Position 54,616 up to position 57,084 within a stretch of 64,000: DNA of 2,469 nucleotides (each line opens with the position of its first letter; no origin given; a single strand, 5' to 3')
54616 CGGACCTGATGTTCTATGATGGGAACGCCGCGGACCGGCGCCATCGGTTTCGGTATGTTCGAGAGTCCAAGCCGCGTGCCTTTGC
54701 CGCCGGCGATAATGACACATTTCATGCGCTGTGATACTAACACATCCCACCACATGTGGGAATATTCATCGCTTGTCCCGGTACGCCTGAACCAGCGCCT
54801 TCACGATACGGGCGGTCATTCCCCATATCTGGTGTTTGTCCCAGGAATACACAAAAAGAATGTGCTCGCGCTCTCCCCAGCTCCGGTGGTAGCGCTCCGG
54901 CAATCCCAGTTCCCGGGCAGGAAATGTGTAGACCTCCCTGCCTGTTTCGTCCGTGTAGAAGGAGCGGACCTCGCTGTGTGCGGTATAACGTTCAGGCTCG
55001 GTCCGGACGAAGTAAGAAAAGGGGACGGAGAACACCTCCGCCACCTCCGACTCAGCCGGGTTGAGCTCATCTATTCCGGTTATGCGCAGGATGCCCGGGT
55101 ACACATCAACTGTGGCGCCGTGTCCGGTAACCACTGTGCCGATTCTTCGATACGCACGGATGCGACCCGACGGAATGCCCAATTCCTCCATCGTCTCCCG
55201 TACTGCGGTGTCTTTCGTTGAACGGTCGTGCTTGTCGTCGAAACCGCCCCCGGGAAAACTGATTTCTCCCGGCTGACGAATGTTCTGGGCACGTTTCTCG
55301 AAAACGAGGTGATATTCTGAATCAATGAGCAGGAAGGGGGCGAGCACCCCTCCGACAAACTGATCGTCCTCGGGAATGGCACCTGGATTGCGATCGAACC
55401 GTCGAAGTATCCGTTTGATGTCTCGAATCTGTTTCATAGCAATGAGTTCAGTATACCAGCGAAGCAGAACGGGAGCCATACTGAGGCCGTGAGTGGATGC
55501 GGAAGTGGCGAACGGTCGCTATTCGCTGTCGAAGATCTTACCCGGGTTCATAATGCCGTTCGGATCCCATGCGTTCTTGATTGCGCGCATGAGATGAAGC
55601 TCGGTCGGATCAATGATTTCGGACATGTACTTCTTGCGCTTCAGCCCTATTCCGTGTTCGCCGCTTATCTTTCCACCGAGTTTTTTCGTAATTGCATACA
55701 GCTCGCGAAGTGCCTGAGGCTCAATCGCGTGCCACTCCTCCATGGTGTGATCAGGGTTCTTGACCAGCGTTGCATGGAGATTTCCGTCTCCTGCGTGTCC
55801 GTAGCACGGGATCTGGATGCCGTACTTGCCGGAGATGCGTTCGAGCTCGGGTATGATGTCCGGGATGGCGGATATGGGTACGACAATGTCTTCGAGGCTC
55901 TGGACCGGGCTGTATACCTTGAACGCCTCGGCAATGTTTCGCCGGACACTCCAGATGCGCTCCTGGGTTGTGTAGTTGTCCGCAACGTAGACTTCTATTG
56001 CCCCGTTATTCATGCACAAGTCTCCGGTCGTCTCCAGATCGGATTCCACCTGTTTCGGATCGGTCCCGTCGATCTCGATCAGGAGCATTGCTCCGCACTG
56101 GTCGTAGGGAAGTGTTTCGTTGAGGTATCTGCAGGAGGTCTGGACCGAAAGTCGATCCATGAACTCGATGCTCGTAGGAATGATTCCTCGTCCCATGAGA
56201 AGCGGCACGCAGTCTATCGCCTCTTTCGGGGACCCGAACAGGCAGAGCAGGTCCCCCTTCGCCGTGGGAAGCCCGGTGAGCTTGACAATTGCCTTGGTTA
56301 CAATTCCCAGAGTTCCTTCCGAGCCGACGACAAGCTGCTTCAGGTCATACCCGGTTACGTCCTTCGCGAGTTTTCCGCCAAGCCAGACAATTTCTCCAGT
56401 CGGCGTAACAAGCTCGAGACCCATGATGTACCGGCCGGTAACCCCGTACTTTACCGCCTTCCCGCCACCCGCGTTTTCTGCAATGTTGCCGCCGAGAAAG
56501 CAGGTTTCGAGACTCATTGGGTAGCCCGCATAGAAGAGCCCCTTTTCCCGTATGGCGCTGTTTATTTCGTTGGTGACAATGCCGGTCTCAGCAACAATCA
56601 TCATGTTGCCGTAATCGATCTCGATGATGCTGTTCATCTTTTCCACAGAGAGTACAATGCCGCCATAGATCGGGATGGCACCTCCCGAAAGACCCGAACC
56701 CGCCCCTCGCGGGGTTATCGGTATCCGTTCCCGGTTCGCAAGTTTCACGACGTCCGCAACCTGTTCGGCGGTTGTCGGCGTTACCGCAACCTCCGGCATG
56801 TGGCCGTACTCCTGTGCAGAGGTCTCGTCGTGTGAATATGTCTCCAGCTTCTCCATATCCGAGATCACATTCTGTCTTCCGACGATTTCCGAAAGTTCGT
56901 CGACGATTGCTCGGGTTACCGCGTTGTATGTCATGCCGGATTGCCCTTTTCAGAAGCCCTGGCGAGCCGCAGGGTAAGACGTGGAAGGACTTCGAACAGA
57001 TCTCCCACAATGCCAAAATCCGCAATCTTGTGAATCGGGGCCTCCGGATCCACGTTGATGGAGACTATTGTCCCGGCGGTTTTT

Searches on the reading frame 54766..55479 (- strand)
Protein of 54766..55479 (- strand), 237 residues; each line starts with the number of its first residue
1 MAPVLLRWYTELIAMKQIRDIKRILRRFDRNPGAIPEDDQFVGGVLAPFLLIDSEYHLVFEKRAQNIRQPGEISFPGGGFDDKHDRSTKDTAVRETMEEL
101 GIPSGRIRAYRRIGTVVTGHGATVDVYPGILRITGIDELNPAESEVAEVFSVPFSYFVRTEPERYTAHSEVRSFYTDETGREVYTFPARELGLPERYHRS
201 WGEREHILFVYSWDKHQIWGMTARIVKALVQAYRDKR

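Call 4: search_protein_families(library=pfam, proteins=[window:54766-55479:-])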
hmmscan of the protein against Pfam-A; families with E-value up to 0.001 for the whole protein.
window:54766-55479:- (237 aa): 1 family
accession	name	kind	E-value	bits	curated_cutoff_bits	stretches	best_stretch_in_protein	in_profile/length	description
PF00293.34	NUDIX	-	1e-06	29.2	21.1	1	50-153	9-114/134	NUDIX domain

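Call 5: search_protein_families(library=ncbifam, proteins=[window:54766-55479:-])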
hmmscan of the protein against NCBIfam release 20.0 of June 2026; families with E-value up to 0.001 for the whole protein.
window:54766-55479:- (237 aa): 3 families
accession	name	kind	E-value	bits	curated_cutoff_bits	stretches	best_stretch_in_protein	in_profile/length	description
NF007980.0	PRK10707.1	equivalog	1.9e-17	63.5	134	1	43-160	32-146/192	CoA pyrophosphatase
NF041653.1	Nud_hyd_Meth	equivalog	0.00024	21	300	1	49-168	32-152/170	Nudix hydrolase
NF006530.0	PRK08999.1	equivalog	0.00054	19.1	245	0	51-108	13-68/315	Nudix family hydrolase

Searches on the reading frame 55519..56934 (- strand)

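Call 4: search_protein_families(library=pfam, proteins=[window:55519-56934:-])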
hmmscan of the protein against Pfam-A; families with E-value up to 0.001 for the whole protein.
window:55519-56934:- (471 aa): 2 families
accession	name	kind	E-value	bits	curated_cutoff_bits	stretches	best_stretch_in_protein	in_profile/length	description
PF02913.24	FAD-oxidase_C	-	1.7e-61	208.5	21.2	1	229-467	8-248/248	FAD linked oxidases, C-terminal domain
PF01565.28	FAD_binding_4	-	2.9e-38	131.1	26.4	1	47-186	1-139/139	FAD binding domain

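Call 5: search_protein_families(library=ncbifam, proteins=[window:55519-56934:-])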
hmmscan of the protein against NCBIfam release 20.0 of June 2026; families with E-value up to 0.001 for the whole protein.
window:55519-56934:- (471 aa): 13 families
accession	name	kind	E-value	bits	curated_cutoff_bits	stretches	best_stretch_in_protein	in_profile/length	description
TIGR00387.1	glcD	equivalog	1.7e-120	402.7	567.9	1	51-466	2-413/413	glycolate oxidase subunit GlcD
NF008408.0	PRK11230.1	equivalog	2.7e-87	293.3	897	1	8-466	19-470/499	glycolate oxidase subunit GlcD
NF049975.1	2HglutDHaseYdiJ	equivalog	4e-40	137.4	1350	2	191-468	250-540/1018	D-2-hydroxyglutarate dehydrogenase YdiJ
NF008439.0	PRK11282.1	equivalog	1.4e-24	86.6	284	1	55-241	7-191/358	glycolate oxidase subunit GlcE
TIGR01678.1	FAD_lactone_ox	subfamily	1.4e-12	47.3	396.8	1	40-217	8-176/438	sugar 1,4-lactone oxidase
NF053785.1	DcplphribOxDprE1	equivalog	2.8e-09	36.7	500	1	51-225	19-186/449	decaprenylphosphoryl-beta-D-ribose oxidase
TIGR01679.1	bact_FAD_ox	subfamily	2e-08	33.6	292.25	1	46-213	11-166/419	FAD-linked oxidoreductase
TIGR01676.1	GLDHase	equivalog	3.7e-07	29.3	458.25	1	49-205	64-214/541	L-galactonolactone dehydrogenase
NF041227.1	BagG_FevA2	exception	7.5e-07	28.1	850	1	4-220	5-208/455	bagremycin/ferroverdin biosynthesis FAD-dependent oxygenase BagG/FevA2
NF010480.0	PRK13905.1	equivalog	5.4e-05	22.2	259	1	44-183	31-162/303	UDP-N-acetylmuramate dehydrogenase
NF008387.0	PRK11183.1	equivalog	0.00012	20.8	391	1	7-130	8-132/570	D-lactate dehydrogenase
NF041226.1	BagK_FevA1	equivalog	0.00019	20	800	1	44-226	38-210/453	bagremycin/ferroverdin biosynthesis FAD-dependent oxygenase BagK/FevA1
TIGR01677.1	pln_FAD_oxido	subfamily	0.0006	18.4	383.1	1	92-182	83-173/560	FAD-dependent oxidoreductase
